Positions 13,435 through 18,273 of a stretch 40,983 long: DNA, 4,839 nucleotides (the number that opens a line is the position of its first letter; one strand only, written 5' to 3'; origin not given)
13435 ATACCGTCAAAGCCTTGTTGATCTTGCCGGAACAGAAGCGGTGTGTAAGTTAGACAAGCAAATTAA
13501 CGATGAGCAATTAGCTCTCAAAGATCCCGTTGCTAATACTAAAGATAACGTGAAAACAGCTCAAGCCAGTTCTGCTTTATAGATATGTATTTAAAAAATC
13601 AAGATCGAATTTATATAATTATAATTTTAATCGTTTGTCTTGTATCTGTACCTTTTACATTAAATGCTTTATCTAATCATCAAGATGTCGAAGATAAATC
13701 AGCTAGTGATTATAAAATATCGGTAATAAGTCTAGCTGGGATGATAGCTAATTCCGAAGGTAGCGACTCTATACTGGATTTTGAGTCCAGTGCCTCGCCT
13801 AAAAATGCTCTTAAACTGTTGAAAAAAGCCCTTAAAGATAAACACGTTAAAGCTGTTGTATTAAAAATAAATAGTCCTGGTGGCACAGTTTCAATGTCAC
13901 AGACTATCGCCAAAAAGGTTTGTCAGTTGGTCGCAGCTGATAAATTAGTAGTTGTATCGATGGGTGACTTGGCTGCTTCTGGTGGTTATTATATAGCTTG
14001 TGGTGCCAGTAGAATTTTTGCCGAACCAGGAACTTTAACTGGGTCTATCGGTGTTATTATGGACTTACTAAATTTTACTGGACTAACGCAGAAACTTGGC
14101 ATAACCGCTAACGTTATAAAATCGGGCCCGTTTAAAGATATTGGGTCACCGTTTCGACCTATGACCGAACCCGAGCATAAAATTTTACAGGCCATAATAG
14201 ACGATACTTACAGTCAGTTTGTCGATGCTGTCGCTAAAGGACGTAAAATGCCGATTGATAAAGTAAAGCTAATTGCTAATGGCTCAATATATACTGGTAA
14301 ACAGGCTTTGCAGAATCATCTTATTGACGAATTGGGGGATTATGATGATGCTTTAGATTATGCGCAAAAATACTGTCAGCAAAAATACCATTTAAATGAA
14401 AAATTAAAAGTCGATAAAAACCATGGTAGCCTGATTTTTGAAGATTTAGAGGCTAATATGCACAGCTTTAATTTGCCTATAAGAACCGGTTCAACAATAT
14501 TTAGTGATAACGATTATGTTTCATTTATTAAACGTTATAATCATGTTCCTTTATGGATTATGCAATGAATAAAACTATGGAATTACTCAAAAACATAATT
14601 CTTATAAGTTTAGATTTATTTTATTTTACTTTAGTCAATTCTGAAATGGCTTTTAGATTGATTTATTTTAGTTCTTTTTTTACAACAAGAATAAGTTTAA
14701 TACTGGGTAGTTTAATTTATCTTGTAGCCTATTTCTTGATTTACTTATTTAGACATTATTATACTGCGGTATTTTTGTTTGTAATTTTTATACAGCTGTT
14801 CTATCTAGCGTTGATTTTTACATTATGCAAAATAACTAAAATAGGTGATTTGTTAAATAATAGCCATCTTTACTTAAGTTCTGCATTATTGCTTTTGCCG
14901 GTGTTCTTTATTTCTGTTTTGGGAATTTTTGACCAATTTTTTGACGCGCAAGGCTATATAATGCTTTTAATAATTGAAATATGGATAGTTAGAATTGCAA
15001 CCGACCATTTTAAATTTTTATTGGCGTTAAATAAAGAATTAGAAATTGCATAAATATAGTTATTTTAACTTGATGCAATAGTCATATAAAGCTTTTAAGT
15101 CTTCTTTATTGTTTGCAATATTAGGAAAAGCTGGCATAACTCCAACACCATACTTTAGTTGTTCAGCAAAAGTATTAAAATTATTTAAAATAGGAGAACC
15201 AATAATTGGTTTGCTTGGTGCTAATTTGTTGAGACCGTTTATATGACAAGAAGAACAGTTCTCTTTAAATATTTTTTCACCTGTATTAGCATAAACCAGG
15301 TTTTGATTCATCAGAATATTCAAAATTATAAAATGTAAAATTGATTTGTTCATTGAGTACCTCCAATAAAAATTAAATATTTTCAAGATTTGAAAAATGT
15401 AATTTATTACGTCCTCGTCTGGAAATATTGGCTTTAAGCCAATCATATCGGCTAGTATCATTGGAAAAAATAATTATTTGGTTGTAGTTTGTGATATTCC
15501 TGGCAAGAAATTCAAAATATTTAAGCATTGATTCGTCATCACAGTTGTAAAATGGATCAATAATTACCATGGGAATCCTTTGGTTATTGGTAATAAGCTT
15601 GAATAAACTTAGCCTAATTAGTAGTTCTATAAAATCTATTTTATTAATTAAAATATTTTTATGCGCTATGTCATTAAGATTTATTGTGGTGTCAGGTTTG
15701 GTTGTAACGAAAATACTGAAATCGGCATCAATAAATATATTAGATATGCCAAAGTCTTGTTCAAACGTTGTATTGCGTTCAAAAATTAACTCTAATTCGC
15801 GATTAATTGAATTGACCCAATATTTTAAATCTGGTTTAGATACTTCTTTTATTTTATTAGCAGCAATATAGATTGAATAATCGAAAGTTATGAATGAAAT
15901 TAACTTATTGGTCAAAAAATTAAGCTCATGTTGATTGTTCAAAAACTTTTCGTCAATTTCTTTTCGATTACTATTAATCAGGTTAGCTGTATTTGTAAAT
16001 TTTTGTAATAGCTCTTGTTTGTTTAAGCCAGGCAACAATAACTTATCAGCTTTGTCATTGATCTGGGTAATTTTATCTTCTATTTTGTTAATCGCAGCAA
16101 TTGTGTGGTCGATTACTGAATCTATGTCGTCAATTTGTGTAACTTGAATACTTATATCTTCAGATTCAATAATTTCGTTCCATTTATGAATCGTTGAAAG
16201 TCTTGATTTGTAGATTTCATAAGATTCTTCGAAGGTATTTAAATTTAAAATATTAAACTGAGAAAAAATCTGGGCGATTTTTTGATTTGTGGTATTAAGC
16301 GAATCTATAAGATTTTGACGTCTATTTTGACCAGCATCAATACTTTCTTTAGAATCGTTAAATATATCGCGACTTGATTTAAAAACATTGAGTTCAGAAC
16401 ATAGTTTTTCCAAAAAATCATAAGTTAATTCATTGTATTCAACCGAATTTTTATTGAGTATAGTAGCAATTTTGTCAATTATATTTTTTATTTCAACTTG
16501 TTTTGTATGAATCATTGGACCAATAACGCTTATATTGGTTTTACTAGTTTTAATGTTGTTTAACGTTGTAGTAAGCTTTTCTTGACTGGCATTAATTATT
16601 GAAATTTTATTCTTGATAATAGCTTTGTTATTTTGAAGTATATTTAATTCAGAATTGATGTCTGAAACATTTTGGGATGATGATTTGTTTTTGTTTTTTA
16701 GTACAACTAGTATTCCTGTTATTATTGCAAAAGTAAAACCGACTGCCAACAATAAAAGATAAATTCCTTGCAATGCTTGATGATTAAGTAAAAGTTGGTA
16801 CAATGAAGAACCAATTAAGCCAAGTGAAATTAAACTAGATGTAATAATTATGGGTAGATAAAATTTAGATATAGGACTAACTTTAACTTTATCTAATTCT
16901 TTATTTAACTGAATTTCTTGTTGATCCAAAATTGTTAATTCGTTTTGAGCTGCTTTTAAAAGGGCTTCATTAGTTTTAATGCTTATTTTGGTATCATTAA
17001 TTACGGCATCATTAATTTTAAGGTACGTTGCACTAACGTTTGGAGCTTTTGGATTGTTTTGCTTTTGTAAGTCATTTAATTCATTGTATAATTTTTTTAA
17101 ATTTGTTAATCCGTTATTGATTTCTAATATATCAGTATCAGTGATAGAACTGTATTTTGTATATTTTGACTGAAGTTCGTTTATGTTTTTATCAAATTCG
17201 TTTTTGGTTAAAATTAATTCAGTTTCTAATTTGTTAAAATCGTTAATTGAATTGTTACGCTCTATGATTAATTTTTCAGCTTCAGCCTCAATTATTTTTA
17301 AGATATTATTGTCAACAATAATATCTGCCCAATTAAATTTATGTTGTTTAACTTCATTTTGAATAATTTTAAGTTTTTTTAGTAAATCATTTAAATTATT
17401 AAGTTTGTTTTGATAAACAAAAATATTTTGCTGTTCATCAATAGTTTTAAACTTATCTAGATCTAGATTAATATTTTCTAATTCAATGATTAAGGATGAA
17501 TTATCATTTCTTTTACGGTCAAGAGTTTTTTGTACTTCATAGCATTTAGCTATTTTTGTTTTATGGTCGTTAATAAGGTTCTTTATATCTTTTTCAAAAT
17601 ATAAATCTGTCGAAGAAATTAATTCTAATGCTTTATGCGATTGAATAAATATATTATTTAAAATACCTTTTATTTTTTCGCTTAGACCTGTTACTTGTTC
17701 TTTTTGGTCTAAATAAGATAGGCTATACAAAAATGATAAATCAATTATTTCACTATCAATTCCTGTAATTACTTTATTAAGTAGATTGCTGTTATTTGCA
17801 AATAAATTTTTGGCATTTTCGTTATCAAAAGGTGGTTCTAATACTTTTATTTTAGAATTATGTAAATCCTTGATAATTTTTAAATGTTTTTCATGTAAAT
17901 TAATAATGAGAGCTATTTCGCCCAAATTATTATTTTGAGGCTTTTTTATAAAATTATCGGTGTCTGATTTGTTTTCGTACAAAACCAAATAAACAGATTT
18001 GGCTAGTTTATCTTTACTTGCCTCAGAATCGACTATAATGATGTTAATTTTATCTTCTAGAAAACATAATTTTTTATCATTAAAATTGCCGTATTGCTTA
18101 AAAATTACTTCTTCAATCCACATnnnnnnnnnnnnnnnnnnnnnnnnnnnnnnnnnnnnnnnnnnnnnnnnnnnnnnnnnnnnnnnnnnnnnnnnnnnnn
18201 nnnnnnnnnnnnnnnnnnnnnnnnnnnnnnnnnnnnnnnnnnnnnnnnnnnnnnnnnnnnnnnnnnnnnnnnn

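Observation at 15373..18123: Rad50/SbcC/YhaN-like coiled-coil protein with dead ATPase motifs and a membrane hairpin in place of the zinc hook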

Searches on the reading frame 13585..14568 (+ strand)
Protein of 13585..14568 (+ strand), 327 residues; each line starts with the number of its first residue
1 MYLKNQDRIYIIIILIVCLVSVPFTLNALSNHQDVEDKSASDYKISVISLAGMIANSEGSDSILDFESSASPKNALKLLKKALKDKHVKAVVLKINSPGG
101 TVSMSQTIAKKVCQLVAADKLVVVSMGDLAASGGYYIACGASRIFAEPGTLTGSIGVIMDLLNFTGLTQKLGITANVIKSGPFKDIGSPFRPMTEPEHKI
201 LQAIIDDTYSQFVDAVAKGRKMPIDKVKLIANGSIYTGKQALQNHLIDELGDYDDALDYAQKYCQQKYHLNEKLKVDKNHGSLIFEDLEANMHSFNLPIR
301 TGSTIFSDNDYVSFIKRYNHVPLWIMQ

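Call 20: search_protein_families(library=pfam, proteins=[window:13585-14568:+], max_evalue=0.001)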
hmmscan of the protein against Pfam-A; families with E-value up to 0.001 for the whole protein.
window:13585-14568:+ (327 aa): 3 families
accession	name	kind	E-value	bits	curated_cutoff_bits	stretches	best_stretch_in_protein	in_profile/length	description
PF01343.23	Peptidase_S49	-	8.3e-53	178.9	24.9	1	117-262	4-149/154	Peptidase family S49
PF25145.1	NfeD1b_N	-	4.1e-07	30.2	40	1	84-158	27-98/189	NfeD1b, N-terminal domain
PF00574.28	CLP_protease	-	0.00069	20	20.2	0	85-142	43-97/182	Clp protease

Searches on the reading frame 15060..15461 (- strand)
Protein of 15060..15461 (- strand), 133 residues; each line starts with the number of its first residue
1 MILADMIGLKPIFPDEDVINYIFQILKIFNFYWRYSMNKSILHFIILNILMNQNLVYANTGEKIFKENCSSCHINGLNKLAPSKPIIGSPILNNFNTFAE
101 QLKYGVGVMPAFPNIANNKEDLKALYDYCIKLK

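Call 20: search_protein_families(library=pfam, proteins=[window:15060-15461:-], max_evalue=0.001)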
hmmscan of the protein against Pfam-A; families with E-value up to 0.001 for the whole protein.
window:15060-15461:- (133 aa): 1 family
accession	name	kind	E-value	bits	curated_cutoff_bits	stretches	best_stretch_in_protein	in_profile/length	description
PF13442.11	Cytochrome_CBB3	-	3.1e-09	37.5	27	1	59-128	4-67/68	Cytochrome C oxidase, cbb3-type, subunit III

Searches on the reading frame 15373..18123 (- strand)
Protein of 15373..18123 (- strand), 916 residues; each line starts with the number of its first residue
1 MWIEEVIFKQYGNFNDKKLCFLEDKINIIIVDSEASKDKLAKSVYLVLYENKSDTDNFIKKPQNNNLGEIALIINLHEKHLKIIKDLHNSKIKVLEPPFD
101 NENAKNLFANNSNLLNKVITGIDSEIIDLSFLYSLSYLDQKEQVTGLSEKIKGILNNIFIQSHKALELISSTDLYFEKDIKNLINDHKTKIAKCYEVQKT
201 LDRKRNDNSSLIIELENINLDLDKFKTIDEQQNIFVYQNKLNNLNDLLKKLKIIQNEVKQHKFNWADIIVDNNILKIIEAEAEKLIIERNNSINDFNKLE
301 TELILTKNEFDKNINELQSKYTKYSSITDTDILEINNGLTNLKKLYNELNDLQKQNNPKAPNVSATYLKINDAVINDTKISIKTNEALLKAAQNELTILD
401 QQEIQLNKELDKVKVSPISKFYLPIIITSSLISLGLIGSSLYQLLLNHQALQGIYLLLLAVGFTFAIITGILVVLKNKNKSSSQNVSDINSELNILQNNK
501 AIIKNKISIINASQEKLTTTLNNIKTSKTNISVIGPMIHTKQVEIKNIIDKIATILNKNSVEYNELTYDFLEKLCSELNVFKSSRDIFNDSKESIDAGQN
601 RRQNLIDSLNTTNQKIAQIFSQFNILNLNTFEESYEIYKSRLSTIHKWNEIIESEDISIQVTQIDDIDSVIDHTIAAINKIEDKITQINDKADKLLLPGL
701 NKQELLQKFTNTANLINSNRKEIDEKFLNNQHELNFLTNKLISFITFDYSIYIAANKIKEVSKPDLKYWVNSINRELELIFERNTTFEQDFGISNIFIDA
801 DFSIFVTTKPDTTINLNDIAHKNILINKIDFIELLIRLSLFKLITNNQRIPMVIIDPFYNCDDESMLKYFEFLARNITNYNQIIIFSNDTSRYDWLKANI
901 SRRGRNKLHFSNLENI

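Call 3: search_protein_families(library=pfam, proteins=[window:15373-18123:-], max_evalue=1)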
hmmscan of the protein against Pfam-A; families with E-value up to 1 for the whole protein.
window:15373-18123:- (916 aa): 5 families
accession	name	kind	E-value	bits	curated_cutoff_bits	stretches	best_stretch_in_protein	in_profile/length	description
PF13514.12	AAA_27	-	0.023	14.7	22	1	1-204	1-192/206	AAA domain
PF07870.16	DUF1657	-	0.038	14.3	27.7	0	100-121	23-44/49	Protein of unknown function (DUF1657)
PF00335.26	Tetraspanin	-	0.053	13.6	32.1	1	421-515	47-139/225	Tetraspanin family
PF04018.18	VCA0040-like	-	0.077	13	26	0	68-138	13-80/246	Undecaprenyl phosphate translocase-like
PF11449.14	ArsP_2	-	0.15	11.7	32.5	0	444-511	99-163/359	Putative, 10TM heavy-metal exporter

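Call 4: search_protein_families(library=ncbifam, proteins=[window:15373-18123:-], max_evalue=1)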
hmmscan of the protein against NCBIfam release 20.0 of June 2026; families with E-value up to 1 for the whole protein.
window:15373-18123:- (916 aa): 1 family
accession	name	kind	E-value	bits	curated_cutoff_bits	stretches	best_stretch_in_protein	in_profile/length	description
NF045487.1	ASRP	equivalog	0.039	12.5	300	2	472-624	319-470/593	archaea-specific SMC-related protein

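Call 5: find_homologous_proteins(query=window:15373-18123:-, max_evalue=0.001)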
Query window:15373-18123:- (916 aa): 1 proteins with E <= 0.001 among 8000 candidates.
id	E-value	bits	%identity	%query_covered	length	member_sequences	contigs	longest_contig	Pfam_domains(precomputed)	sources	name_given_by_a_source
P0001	0.0e+0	1918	100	100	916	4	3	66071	-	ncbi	-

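Call 8: search_solved_structures(query=window:15373-18123:-, max_evalue=10, show_alignments=2)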
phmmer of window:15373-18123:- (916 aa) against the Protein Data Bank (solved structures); distinct sequences matched with E-value up to 10: 0.

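Call 12: find_encoding_contigs(protein=P0001, flank=10000, max_places=6)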
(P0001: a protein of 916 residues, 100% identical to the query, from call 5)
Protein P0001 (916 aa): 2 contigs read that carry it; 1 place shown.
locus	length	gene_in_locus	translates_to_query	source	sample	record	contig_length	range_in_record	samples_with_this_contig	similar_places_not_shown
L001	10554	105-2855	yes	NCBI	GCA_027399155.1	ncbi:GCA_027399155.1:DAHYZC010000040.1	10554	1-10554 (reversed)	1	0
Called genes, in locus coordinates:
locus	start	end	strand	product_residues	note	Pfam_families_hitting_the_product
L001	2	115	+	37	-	?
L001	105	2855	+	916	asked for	-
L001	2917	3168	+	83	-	PF13442:Cytochrome_CBB3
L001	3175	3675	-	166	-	-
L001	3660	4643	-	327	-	PF25145:NfeD1b_N (weak), PF01343:Peptidase_S49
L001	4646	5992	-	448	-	-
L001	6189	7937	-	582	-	-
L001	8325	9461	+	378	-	-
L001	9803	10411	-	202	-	PF13280:WYL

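Call 16: search_protein_families(library=padloc, proteins=[window:15373-18123:-], max_evalue=1)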
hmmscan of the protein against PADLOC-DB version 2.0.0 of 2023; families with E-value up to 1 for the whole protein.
window:15373-18123:- (916 aa): 0 families

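Call 25: search_protein_representatives(protein=window:15373-18123:-)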
Query: 916 residues. Proteins with E-value up to 0.001 (for the whole library): 49; up to 1e-10: 15; up to 1e-30: 2. The best 49 are listed.
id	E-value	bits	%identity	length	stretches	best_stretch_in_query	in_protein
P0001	0.0e+00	1918.4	100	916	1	1-916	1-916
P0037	6.6e-144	497.5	39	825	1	94-914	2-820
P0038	1.1e-15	73.4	19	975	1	1-907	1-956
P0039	6.6e-15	70.8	22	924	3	1-366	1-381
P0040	1.1e-14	70.1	22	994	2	482-902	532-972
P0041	1.3e-14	69.9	24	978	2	715-911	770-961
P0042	5.7e-14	67.8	22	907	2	600-903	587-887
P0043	8.8e-14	67.1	22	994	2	708-914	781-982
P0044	9.0e-14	67.1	20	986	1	1-911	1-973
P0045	6.6e-13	64.2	25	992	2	721-915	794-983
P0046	4.8e-12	61.4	21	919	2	1-401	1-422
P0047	8.6e-12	60.5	23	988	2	726-913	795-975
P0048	2.0e-11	59.3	23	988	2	573-911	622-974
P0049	4.1e-11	58.3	27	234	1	703-912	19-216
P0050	4.5e-11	58.2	23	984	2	704-910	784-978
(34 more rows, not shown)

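Call 28: search_protein_families(library=pfam, alignment_id=A2, max_evalue=0.001)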
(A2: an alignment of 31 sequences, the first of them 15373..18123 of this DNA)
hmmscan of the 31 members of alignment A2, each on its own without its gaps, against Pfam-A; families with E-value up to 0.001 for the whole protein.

A. member 1, window:15373-18123:- (916 aa): 0 families

B. families by the number of members that match (of 31 scanned): 8 families
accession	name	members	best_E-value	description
PF13514.12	AAA_27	29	2e-10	AAA domain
PF13476.12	AAA_23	23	7.3e-13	AAA domain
PF13175.12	AAA_15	13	5.6e-09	AAA ATPase domain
PF02463.25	SMC_N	10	5.6e-09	RecF/RecN/SMC N terminal domain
PF13558.12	SbcC_Walker_B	4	3.1e-05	SbcC/RAD50-like, Walker B motif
PF13555.12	AAA_29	3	2.7e-06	P-loop containing region of AAA domain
PF20990.2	DUF2207_C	1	0.00019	Predicted membrane protein (DUF2207) C-terminal domain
PF15035.11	Rootletin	1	0.00092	Ciliary rootlet component, centrosome cohesion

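Call 42: predict_structure(alignment_id=A2)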
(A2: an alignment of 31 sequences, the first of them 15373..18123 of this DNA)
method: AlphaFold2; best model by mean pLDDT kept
length: 916 residues; sequences in the alignment: 31
mean_pLDDT: 77.4   pTM: 0.41
mean pLDDT of the five models: 77.4, 76.2, 75.6, 75.5, 73.3
residues with pLDDT >= 90: 165; 70-90: 520; 50-70: 163; < 50: 68
segments of 3 or more residues with pLDDT < 50: 51-63, 256-269, 359-370, 527-532, 651-665
pLDDT, mean of each block of 10 residues (from residue 1): 91 87 92 86 79 42 64 87 85 82 63 70 69 61 65 68 62 66 91 94 91 90 72 68 72 50 40 71 87 89 87 83 85 90 88 62 40 71 88 92 89 66 72 76 63 70 77 71 80 90 89 84 56 69 90 89 84 89 85 86 88 85 70 79 63 38 52 77 72 53 86 92 91 94 88 73 68 88 78 86 82 74 67 85 79 85 89 87 91 93 92 90
secondary structure, 60 per line:
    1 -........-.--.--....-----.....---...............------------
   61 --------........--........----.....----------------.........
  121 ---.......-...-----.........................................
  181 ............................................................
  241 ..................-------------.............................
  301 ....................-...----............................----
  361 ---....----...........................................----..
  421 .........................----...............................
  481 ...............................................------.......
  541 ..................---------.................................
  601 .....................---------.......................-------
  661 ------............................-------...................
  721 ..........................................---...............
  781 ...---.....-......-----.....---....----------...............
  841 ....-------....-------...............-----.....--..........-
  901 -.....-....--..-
elements in order (helices of 4 or more, strands of 3 or more residues): E2-9 E17-20 E26-30 H34-48 E69-76 E79-86 E91-95 H112-120 H124-130 E132-134 H140-258 H272-320 H329-356 H364-367 H372-414 H419-445 H450-527 H534-558 H568-621 H631-653 H667-694 H702-762 H766-783 H787-791 E793-798 E804-808 E812-815 H826-844 E852-855 H863-877 E883-887 H890-899 H902-906 E908-911

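Call 46: fold_search(model_id=the predicted structure, library=pdb)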
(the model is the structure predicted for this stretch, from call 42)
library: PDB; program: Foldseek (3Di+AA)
matches with E <= 10: 391; with E <= 0.001: 36
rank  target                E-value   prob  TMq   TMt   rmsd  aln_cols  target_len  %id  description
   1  7zr1_C                1.9e-14  1.00  0.29  0.33  88.6       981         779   11  Chaetomium thermophilum Mre11-Rad50-Nbs1 complex bound to ATPyS (composite structure) (released 2023-01-11)
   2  8i4x_B                9.8e-13  1.00  0.27  0.23  109.8      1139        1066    9  Cryo-EM structure of 5-subunit Smc5/6 (released 2024-06-26)
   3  7zr1_D                1.3e-12  1.00  0.27  0.31  89.7       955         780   12  Chaetomium thermophilum Mre11-Rad50-Nbs1 complex bound to ATPyS (composite structure) (released 2023-01-11)
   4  6yvu_B                2.4e-12  1.00  0.23  0.18  102.5      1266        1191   11  Condensin complex from S.cerevisiae ATP-free apo non-engaged state (released 2020-07-15)
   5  7yqh_B                4.3e-12  1.00  0.29  0.26  112.1      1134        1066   11  Cryo-EM structure of 8-subunit Smc5/6 (released 2024-01-31)
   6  9gm6_B                1.3e-10  1.00  0.18  0.15  54.7      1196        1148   11  MukBEF in a nucleotide-bound state with open neck gate (heads core) (released 2025-03-26)
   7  9gm6_A                2.7e-10  1.00  0.18  0.15  47.0      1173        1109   10  MukBEF in a nucleotide-bound state with open neck gate (heads core) (released 2025-03-26)
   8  7yqh_A                2.9e-10  1.00  0.22  0.19  112.5      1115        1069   12  Cryo-EM structure of 8-subunit Smc5/6 (released 2024-01-31)
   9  7qcd_A                7.2e-10  1.00  0.22  0.20  122.3      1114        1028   12  CryoEM structure of the Smc5/6-holocomplex (composite structure) (released 2022-09-21)
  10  7qcd_B                6.1e-09  1.00  0.27  0.25  123.0      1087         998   11  CryoEM structure of the Smc5/6-holocomplex (composite structure) (released 2022-09-21)
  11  8i4x_A                7.1e-09  1.00  0.21  0.19  110.2      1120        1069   12  Cryo-EM structure of 5-subunit Smc5/6 (released 2024-06-26)
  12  8i13_B                9.1e-09  1.00  0.23  0.21  108.9      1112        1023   12  Cryo-EM structure of 6-subunit Smc5/6 (released 2024-06-26)
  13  8i13_A                2.9e-08  1.00  0.22  0.20  108.6      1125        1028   12  Cryo-EM structure of 6-subunit Smc5/6 (released 2024-06-26)
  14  6yvu_A                8.5e-08  1.00  0.17  0.15  100.9      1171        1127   11  Condensin complex from S.cerevisiae ATP-free apo non-engaged state (released 2020-07-15)
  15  9qe0_B                1.7e-07  1.00  0.20  0.14  66.4      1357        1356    9  Neobacillus vireti Wadjet-II JetABC dimer (released 2025-06-25)
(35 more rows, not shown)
